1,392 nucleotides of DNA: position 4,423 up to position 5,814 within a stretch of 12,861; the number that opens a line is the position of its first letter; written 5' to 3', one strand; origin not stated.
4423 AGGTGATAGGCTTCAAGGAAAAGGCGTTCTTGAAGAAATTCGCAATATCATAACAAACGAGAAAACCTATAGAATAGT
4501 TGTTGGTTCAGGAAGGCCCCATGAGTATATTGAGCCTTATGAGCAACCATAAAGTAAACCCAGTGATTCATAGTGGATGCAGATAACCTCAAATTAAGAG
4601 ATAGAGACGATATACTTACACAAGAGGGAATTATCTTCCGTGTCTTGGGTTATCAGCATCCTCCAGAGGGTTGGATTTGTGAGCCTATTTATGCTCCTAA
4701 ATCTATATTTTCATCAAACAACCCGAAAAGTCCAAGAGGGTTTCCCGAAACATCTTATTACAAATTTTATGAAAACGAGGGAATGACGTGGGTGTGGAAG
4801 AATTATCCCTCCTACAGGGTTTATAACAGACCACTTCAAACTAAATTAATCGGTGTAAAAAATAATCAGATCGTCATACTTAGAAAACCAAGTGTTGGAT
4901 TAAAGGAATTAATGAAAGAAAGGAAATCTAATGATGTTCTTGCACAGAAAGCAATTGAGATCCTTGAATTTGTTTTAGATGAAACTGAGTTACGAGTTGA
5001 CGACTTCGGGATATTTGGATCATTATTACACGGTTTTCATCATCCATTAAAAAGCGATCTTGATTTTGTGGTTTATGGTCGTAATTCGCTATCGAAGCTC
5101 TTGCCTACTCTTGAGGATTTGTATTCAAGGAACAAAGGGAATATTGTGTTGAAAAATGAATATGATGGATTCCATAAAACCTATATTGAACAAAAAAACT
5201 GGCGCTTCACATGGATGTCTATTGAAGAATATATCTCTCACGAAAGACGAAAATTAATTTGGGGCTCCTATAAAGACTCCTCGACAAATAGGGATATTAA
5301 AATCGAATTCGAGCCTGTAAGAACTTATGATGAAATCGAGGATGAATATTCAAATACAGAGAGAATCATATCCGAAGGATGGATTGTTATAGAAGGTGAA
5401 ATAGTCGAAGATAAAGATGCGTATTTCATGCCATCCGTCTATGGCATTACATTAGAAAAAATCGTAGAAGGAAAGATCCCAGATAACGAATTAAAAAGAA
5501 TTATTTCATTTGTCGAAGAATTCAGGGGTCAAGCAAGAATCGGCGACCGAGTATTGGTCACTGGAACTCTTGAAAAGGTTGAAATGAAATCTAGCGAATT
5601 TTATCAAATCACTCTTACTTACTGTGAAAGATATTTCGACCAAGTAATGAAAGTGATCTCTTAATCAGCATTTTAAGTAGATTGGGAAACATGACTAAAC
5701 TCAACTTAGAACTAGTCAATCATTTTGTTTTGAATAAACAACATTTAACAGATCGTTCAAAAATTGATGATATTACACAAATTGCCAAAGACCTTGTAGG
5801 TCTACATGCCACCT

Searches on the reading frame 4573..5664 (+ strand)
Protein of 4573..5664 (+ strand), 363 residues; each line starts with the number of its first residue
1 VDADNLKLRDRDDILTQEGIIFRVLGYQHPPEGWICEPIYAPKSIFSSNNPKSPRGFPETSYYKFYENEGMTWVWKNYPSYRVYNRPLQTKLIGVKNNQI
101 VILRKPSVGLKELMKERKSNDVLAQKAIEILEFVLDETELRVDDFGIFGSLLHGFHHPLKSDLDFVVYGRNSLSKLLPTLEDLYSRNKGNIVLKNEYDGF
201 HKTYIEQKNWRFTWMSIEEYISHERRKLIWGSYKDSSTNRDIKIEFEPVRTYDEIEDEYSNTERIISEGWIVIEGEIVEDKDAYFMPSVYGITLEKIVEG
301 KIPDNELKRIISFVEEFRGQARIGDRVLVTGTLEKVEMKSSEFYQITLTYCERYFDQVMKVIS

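Call 4: search_protein_families(library=pfam, proteins=[window:4573-5664:+], max_evalue=0.01)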
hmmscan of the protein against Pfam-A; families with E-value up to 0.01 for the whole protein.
window:4573-5664:+ (363 aa): 1 family
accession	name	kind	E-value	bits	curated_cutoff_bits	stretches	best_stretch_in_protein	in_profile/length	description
PF01909.29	NTP_transf_2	-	1.6e-05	25.7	21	1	129-188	3-47/93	Nucleotidyltransferase domain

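Call 5: search_protein_families(library=ncbifam, proteins=[window:4573-5664:+], max_evalue=0.01)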
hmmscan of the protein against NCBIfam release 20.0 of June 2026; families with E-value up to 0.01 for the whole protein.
window:4573-5664:+ (363 aa): 0 families

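Call 6: search_protein_families(library=padloc, proteins=[window:4573-5664:+], max_evalue=0.01)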
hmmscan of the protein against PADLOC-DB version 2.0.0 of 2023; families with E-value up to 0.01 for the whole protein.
window:4573-5664:+ (363 aa): 1 family
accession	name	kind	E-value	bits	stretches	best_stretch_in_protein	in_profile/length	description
PDLC04906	PDC-S09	-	0.00086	17.6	1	136-207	16-93/98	-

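Call 8: search_solved_structures(query=window:4573-5664:+, max_evalue=1, show_alignments=2)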
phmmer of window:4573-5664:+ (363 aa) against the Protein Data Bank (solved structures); distinct sequences matched with E-value up to 1: 2.
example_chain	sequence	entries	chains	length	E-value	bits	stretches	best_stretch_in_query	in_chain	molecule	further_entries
1nxi_A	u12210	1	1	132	0.15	14.2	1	214-317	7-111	conserved hypothetical protein VC0424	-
3kbg_A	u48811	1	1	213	0.56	12.3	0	292-342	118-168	30S ribosomal protein S4e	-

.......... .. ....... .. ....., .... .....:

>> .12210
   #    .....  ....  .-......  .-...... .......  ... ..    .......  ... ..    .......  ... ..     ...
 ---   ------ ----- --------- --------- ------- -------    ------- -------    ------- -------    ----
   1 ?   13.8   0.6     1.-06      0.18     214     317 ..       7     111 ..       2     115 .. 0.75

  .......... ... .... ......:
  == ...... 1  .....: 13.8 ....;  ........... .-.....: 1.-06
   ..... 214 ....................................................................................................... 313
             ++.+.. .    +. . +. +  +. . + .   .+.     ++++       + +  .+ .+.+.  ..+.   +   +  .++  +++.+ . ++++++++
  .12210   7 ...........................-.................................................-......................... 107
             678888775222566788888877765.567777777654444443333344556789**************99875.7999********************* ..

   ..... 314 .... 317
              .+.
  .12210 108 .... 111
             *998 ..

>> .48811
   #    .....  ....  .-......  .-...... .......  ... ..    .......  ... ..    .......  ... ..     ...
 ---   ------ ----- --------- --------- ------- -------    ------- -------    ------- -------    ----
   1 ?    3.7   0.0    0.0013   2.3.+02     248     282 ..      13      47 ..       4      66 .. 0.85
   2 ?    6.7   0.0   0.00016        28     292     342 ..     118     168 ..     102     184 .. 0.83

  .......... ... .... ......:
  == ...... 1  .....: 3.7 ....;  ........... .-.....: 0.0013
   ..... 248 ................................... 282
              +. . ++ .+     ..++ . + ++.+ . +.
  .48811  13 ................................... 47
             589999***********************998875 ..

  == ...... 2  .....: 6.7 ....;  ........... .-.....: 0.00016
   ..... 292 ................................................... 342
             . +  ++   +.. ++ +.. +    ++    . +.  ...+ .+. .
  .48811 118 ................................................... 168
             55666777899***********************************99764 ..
